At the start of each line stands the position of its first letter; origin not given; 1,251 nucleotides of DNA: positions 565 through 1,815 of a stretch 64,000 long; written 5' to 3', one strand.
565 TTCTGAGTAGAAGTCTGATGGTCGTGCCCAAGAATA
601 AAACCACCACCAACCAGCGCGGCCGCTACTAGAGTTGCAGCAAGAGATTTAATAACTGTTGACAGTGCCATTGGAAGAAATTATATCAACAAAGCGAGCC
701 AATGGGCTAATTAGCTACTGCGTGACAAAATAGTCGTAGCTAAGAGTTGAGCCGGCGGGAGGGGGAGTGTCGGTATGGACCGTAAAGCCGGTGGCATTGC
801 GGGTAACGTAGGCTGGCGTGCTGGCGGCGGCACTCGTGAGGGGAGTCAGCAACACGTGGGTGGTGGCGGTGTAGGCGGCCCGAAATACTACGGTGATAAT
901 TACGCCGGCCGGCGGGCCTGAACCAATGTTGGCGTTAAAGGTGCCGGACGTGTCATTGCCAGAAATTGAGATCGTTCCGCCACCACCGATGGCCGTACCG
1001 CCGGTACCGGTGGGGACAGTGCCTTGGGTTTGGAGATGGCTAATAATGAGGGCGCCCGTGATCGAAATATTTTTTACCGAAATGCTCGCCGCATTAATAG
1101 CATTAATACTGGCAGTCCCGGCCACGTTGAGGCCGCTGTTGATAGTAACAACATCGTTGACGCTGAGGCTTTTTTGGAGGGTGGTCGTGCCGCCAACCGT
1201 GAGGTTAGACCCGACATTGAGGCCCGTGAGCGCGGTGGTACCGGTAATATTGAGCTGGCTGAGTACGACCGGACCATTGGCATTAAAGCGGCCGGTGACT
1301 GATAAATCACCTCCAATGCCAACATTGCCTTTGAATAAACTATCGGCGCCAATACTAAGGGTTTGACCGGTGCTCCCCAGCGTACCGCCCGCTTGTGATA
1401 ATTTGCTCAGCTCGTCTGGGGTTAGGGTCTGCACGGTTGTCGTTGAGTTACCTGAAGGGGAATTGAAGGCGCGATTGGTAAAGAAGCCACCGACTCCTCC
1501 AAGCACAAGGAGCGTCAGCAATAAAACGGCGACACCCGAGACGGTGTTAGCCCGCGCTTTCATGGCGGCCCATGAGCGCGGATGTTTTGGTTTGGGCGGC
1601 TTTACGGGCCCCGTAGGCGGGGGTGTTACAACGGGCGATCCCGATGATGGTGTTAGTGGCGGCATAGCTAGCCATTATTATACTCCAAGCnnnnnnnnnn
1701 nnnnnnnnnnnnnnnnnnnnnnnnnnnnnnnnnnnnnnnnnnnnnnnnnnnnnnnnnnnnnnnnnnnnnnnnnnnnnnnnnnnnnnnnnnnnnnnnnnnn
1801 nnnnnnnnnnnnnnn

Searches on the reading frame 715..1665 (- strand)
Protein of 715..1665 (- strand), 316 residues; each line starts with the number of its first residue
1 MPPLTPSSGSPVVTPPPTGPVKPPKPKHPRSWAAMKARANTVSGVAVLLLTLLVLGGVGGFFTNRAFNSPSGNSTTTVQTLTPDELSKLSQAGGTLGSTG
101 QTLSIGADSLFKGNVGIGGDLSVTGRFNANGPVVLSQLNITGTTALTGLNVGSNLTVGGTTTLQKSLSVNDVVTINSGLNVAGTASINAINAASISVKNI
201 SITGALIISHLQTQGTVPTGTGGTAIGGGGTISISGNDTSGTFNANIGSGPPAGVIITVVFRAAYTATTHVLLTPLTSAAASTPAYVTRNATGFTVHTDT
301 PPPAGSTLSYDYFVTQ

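Call 69: find_encoding_contigs(protein=window:715-1665:-, flank=10000, max_places=3)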
Protein window:715-1665:- (316 aa): no gene with exactly this product is on record in the collection.

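Call 80: search_protein_families(library=pfam, proteins=[window:715-1665:-], max_evalue=0.001)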
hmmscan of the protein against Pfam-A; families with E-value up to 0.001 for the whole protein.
window:715-1665:- (316 aa): 0 families
